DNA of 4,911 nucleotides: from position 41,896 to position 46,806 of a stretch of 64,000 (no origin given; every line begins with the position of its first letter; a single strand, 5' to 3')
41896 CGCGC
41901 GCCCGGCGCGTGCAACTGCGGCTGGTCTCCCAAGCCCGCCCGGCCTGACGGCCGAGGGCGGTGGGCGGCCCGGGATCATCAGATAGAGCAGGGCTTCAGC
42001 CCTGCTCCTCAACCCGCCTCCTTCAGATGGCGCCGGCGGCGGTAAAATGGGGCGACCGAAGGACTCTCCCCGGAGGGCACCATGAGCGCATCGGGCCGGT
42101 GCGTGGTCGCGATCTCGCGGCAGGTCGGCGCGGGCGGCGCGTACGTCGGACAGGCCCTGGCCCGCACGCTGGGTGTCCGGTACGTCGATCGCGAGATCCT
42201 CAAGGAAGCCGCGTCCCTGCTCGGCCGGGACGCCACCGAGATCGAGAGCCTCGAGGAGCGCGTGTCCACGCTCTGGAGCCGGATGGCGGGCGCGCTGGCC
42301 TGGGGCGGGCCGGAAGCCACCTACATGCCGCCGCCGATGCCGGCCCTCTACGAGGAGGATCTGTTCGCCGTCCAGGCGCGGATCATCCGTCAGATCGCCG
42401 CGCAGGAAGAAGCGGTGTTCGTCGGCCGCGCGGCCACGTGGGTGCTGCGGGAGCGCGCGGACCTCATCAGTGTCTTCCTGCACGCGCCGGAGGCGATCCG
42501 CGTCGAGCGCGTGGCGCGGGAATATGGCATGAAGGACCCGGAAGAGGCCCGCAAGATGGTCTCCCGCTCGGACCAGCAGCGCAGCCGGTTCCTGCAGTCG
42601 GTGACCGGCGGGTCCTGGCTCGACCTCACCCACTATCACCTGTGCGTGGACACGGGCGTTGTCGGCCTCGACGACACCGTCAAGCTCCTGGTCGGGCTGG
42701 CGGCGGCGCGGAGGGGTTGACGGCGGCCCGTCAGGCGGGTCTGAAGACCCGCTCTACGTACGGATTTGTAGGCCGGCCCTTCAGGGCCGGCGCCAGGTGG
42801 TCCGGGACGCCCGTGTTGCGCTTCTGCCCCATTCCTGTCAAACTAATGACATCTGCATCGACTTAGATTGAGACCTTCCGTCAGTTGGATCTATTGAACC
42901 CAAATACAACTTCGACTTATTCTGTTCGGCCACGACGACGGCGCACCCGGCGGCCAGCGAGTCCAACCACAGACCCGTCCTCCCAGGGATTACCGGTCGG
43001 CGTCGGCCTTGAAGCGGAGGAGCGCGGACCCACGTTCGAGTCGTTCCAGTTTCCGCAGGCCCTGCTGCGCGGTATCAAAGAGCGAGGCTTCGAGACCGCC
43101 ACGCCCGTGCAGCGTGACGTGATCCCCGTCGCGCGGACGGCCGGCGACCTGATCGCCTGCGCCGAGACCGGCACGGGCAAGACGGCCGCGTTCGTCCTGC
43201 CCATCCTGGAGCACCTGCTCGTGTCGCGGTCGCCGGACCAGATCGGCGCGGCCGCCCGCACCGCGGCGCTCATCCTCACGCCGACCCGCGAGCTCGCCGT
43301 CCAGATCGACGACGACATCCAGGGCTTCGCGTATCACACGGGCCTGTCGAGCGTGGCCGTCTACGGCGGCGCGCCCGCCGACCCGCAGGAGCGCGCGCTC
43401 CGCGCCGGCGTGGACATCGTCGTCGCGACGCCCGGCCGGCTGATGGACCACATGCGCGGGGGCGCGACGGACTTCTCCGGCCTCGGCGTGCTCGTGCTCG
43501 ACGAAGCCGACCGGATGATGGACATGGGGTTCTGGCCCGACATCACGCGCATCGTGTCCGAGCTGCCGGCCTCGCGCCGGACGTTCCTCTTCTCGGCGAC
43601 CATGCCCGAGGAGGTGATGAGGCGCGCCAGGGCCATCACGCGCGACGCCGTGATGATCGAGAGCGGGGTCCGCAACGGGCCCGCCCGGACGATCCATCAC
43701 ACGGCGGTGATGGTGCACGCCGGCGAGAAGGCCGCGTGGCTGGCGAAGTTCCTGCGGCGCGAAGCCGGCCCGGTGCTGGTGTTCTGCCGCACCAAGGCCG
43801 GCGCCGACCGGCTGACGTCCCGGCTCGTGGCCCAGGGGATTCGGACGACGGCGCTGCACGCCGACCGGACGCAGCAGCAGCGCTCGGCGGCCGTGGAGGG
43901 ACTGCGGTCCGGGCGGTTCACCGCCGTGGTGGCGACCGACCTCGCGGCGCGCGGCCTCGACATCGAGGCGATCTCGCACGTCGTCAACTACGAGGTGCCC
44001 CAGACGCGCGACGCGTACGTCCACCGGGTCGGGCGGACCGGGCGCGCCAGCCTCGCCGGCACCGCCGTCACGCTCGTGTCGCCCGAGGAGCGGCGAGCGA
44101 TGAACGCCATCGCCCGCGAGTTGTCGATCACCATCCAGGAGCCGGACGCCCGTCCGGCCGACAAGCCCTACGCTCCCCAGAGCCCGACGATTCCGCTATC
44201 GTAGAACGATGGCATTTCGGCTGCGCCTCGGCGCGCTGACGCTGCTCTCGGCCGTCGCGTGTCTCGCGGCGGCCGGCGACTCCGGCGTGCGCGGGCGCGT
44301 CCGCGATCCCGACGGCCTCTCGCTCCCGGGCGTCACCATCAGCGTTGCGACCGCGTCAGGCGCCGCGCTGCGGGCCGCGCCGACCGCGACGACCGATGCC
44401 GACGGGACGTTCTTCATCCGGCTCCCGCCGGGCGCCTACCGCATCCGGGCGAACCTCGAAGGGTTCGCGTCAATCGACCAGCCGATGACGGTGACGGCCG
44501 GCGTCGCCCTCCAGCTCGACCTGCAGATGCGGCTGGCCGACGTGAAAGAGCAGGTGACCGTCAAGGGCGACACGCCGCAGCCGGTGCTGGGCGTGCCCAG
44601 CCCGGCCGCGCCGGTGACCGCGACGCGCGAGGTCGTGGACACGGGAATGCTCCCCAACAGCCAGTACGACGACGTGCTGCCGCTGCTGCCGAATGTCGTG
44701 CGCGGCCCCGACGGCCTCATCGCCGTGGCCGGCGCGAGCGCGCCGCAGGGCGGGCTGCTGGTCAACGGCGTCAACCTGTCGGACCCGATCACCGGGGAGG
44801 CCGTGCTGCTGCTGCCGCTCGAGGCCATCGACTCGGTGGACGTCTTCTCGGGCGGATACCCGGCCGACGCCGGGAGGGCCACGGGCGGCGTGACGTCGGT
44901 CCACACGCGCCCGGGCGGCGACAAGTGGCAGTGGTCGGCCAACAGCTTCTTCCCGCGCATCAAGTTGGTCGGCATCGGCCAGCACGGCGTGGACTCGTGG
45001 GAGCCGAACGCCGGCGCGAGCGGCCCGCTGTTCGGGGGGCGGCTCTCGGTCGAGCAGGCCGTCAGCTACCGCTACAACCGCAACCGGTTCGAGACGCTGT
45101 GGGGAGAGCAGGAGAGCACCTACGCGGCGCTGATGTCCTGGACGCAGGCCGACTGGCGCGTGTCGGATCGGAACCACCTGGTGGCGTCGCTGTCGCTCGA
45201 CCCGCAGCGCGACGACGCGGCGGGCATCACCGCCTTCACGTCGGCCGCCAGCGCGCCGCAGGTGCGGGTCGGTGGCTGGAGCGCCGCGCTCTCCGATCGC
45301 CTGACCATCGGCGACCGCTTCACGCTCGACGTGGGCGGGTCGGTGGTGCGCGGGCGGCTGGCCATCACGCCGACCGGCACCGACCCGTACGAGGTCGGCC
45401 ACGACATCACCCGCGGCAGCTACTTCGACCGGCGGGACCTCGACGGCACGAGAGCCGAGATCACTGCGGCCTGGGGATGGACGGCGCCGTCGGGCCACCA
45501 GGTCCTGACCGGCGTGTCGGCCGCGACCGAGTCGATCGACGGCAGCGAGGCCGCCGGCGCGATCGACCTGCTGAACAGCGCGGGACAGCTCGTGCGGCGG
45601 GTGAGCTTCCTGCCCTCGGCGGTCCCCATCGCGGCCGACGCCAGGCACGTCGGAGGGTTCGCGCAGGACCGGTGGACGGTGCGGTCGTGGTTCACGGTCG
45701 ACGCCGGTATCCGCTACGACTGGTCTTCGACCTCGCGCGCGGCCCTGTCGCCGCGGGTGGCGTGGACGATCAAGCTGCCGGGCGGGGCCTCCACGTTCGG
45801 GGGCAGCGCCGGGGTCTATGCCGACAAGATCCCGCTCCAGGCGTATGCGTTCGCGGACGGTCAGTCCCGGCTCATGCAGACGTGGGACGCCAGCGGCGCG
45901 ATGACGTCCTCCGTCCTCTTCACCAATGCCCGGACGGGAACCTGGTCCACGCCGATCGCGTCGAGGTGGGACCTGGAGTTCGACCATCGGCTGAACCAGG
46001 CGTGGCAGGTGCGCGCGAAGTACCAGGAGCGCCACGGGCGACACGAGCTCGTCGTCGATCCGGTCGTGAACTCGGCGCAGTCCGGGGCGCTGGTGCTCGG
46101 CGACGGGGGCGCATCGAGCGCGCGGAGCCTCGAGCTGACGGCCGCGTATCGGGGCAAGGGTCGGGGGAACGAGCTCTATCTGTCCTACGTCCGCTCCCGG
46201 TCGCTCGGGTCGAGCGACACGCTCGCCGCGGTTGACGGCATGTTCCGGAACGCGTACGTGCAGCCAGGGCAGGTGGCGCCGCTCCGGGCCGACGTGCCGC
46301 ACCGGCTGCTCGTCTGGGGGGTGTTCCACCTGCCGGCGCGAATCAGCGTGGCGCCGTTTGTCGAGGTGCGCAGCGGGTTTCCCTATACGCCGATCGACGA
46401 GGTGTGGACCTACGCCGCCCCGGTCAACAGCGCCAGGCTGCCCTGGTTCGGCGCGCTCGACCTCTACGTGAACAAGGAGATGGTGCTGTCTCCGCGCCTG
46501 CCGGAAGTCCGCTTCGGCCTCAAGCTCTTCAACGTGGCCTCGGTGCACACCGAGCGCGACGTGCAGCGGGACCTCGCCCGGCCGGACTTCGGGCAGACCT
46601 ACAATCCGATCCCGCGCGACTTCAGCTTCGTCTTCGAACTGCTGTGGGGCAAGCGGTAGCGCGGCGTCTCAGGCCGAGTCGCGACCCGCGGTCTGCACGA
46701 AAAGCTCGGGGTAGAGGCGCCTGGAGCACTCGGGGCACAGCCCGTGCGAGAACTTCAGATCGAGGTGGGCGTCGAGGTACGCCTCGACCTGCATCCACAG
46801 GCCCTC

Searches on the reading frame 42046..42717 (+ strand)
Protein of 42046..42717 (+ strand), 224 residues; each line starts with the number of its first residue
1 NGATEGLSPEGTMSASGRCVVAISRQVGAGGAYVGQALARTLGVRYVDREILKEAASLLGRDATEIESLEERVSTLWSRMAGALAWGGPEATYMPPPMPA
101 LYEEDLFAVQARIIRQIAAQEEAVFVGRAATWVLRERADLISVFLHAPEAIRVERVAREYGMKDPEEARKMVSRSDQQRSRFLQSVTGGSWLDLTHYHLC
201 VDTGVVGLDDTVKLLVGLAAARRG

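Call 44: search_protein_families(library=pfam, proteins=[window:42046-42717:+], max_evalue=0.0001)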
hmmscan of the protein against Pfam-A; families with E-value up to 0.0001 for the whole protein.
window:42046-42717:+ (224 aa): 1 family
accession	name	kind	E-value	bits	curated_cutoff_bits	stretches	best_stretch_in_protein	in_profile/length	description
PF13189.12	Cytidylate_kin2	-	3.6e-45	154.7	28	1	20-203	1-174/176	Cytidylate kinase-like family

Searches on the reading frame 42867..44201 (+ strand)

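Call 44: search_protein_families(library=pfam, proteins=[window:42867-44201:+], max_evalue=0.0001)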
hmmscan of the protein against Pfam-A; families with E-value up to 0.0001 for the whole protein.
window:42867-44201:+ (445 aa): 2 families
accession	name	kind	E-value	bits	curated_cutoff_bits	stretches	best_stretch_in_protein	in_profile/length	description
PF00270.35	DEAD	-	8.3e-44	149.7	26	1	79-251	1-165/167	DEAD/DEAH box helicase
PF00271.37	Helicase_C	-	1.8e-26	93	23.5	1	288-394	2-109/110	Helicase conserved C-terminal domain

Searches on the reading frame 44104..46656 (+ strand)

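Call 44: search_protein_families(library=pfam, proteins=[window:44104-46656:+], max_evalue=0.0001)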
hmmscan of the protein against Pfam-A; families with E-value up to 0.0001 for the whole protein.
window:44104-46656:+ (851 aa): 4 families
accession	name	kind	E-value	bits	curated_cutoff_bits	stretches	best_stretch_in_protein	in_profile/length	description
PF13620.12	CarboxypepD_reg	-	1.1e-16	61.4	32.3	1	62-142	2-81/82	Carboxypeptidase regulatory-like domain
PF25183.1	OMP_b-brl_4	-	1.1e-11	44.3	30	0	513-542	365-394/838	Outer membrane beta barrel domain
PF13715.12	CarbopepD_reg_2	-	3.9e-06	27.2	32.2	1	62-151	1-86/88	CarboxypepD_reg-like domain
PF07715.20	Plug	-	7.4e-05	23.7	23.9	0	184-263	21-107/107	TonB-dependent Receptor Plug Domain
